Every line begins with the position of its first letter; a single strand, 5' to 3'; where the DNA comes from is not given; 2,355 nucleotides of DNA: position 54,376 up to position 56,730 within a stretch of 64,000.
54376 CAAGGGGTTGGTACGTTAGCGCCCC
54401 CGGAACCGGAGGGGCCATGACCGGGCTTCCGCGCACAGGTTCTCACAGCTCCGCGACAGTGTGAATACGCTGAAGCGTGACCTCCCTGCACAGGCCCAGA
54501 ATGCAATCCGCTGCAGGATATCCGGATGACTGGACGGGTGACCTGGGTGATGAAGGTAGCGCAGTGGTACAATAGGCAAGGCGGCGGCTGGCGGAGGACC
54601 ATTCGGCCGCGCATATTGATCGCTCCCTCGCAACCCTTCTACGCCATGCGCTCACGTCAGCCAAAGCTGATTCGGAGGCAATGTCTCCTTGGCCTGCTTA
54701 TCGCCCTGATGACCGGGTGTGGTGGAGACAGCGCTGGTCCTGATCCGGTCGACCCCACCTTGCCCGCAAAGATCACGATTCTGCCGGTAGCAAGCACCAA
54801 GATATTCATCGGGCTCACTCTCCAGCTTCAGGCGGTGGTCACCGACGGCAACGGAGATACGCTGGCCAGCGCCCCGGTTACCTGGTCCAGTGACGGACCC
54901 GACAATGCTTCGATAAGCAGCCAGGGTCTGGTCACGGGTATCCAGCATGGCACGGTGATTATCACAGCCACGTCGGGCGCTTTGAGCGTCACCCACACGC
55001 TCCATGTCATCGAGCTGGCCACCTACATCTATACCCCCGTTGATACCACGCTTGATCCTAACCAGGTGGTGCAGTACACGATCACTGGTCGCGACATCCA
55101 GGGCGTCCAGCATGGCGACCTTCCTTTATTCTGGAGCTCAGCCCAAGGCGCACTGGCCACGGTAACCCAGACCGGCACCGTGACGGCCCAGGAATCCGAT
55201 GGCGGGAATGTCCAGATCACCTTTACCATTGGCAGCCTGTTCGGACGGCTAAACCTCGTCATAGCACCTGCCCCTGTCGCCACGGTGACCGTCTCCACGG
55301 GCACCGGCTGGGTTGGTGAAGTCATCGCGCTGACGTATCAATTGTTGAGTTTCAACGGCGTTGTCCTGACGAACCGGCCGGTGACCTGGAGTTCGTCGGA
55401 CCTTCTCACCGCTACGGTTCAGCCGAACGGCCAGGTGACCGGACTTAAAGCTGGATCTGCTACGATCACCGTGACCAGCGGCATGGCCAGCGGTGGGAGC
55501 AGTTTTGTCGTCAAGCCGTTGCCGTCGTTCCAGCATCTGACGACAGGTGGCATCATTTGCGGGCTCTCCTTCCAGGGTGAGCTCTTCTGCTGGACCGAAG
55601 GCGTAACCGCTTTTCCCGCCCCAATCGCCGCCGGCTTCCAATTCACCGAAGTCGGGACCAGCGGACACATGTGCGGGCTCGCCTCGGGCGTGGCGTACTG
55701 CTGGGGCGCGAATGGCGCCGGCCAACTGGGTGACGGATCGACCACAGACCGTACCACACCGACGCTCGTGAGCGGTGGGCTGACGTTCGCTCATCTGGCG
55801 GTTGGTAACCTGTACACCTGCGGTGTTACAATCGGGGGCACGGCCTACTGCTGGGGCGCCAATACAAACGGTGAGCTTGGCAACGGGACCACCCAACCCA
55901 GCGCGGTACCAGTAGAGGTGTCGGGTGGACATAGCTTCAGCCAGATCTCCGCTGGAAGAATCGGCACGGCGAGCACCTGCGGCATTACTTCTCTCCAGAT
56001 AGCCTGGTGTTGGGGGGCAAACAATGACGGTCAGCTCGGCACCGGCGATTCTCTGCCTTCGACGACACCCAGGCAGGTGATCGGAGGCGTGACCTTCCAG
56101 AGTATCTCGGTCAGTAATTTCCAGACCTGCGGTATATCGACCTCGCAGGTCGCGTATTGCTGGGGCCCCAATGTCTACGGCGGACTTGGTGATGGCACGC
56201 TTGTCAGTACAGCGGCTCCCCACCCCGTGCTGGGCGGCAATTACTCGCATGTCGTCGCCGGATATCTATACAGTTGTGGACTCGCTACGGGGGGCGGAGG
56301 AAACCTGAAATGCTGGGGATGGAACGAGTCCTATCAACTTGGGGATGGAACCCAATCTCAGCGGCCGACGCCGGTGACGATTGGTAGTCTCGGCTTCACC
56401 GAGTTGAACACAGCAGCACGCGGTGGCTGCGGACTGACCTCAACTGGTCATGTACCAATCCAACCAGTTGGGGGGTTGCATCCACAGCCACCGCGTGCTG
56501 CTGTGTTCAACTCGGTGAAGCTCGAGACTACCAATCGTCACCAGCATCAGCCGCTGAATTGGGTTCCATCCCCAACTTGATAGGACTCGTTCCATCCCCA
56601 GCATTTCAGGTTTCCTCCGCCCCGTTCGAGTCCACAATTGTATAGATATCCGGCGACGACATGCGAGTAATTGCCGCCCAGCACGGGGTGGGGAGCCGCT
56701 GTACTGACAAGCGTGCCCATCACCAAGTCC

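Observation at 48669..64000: Spacerless ~7.6-kb inverted duplication centred at ~56,456; the right arm is an indel-riddled copy of the left arm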

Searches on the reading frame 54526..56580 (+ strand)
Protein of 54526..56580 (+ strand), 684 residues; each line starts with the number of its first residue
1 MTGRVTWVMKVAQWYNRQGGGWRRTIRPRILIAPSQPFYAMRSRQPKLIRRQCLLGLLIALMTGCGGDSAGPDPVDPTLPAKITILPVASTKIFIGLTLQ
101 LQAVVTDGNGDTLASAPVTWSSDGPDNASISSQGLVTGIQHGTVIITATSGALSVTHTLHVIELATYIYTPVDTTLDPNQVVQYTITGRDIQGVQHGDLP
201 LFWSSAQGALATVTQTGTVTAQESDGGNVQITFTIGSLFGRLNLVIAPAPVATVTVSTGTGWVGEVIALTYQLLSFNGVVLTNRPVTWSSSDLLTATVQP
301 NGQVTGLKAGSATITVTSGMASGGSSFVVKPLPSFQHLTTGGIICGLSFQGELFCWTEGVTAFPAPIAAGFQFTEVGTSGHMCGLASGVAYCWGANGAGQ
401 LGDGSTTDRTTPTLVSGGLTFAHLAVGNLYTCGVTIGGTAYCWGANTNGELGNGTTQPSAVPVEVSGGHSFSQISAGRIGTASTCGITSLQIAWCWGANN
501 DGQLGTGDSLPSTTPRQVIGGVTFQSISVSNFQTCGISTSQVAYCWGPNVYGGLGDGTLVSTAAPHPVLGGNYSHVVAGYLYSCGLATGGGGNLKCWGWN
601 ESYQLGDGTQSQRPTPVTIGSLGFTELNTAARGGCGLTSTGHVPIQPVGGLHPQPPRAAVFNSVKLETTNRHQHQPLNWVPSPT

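Call 6: search_protein_families(library=pfam, proteins=[window:54526-56580:+], max_evalue=0.01)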
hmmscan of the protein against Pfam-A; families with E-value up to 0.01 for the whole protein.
window:54526-56580:+ (684 aa): 7 families
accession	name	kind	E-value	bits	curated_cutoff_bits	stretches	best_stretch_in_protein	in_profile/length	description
PF25390.1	WD40_RLD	-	7.4e-33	114.8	150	1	380-633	99-357/363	RCC1-like domain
PF00415.24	RCC1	-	9.1e-31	106.6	21.7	4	438-478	2-44/50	Regulator of chromosome condensation (RCC1) repeat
PF02368.24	Big_2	-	1e-20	73.9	22.8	3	283-322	33-72/79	Bacterial Ig-like domain (group 2)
PF13540.12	RCC1_2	-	9.3e-13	48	22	1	423-449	3-29/30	Regulator of chromosome condensation (RCC1) repeat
PF02369.22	Big_1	-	9.8e-07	29.2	34.9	1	100-151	20-69/93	Bacterial Ig-like domain (group 1)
PF20578.4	aBig_2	-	0.00042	20.5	27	0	283-324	34-75/89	Atrophied bacterial Ig domain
PF22359.2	Big-like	-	0.0062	17.2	27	1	118-156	3-41/48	Bacterial Ig-like domain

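Call 15: find_homologous_proteins(query=window:54526-56457:+)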
Query window:54526-56457:+ (644 aa): 5681 proteins with E <= 0.001 among 8000 candidates; the best 120 are listed.
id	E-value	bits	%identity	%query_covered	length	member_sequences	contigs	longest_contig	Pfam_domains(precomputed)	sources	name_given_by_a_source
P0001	0.0e+0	1437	100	100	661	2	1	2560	PF26182.1,PF02369.23,PF00415.25,PF13540.13,PF02368.25,PF26918.1,PF25390.2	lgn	-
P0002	0.0e+0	1110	83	94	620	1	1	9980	PF00415.25,PF13540.13,PF02368.25,PF25390.2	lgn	-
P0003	0.0e+0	1015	85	84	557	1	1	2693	PF26182.1,PF00415.25,PF13540.13,PF02368.25,PF25390.2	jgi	jgi:hypothetical protein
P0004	3.1e-213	728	59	93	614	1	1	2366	PF26182.1,PF00415.25,PF13540.13,PF02368.25,PF25384.2,PF25390.2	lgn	-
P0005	1.6e-208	712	59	88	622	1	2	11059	PF21764.4,PF26182.1,PF00415.25,PF13540.13,PF02368.25,PF25384.2,PF26918.1,PF25390.2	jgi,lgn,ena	-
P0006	1.1e-194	667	40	53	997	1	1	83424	PF13205.13,PF00415.25,PF13540.13,PF25384.2,PF25390.2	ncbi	-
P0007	8.9e-194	664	41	48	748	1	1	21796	PF00415.25,PF13540.13,PF25384.2,PF25390.2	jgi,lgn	-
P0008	2.0e-183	629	43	43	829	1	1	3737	PF00415.25,PF13540.13,PF02368.25,PF25384.2,PF25390.2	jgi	jgi:alpha-tubulin suppressor-like RCC1 family protein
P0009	3.5e-183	629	39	74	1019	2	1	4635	PF26182.1,PF02369.23,PF00415.25,PF13540.13,PF02368.25,PF25384.2,PF26918.1,PF25390.2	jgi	jgi:alpha-tubulin suppressor-like RCC1 family protein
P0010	1.2e-181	624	30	88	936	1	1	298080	PF00415.25,PF13540.13,PF02368.25,PF25384.2,PF25390.2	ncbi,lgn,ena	-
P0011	2.2e-176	606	31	85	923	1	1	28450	PF00415.25,PF13540.13,PF02368.25,PF25384.2,PF26918.1,PF25390.2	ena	-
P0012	3.4e-176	606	42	43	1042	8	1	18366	PF00415.25,PF13540.13,PF25384.2,PF25390.2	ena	-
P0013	5.1e-175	602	39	50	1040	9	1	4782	PF00415.25,PF13540.13,PF25384.2,PF25390.2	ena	-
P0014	2.1e-173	596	42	48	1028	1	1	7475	PF00415.25,PF13540.13,PF25384.2,PF25390.2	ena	-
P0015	1.4e-166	574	36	61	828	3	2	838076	PF00415.25,PF13540.13,PF02368.25,PF25384.2,PF25390.2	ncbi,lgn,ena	-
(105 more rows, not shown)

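Call 17: find_encoding_contigs(protein=P0001, flank=10000, max_places=10)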
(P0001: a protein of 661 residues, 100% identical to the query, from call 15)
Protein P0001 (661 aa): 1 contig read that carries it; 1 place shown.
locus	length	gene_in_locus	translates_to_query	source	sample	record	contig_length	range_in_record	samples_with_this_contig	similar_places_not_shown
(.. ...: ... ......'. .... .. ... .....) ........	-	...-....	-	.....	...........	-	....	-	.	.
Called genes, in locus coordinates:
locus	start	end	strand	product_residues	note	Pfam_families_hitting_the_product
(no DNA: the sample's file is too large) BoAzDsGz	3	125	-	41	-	?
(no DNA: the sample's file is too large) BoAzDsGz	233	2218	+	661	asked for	PF02368:Big_2, PF02369:Big_1 (faint), PF26182:Ig_NUP210_5th (faint), PF26918:Ig_Eae (faint), PF02368:Big_2, PF25390:WD40_RLD, PF00415:RCC1, PF25390:WD40_RLD, +1 more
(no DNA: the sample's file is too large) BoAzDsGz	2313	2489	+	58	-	-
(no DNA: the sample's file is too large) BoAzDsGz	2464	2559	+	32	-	?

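Call 18: find_encoding_contigs(protein=P0002, flank=10000, max_places=10)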
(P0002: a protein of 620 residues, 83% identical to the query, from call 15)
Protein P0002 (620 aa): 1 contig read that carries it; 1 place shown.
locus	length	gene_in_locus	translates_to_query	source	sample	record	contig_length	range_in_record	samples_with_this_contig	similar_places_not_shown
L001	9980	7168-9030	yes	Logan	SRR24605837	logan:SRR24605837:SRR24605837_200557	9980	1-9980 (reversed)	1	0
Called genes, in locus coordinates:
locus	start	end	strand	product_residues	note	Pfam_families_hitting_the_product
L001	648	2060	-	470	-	-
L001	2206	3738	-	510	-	PF01266:DAO (weak), PF01494:FAD_binding_3, PF13450:NAD_binding_8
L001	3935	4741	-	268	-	-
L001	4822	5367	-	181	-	-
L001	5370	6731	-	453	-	-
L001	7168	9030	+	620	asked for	PF02368:Big_2 (weak), PF25390:WD40_RLD, PF13540:RCC1_2 (faint), PF25390:WD40_RLD, PF00415:RCC1 (weak), PF25390:WD40_RLD, PF00415:RCC1 (weak)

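Call 35: find_encoding_contigs(protein=window:54526-56580:+, flank=10000)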
Protein window:54526-56580:+ (684 aa): no gene with exactly this product is on record in the collection.

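Call 37: list_cluster_members(proteins=[P0001])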
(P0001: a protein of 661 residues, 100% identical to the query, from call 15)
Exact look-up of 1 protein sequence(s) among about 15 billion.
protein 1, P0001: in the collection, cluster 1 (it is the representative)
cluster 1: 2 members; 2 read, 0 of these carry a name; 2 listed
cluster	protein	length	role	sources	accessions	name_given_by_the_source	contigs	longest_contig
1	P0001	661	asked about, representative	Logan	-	-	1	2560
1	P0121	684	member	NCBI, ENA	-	-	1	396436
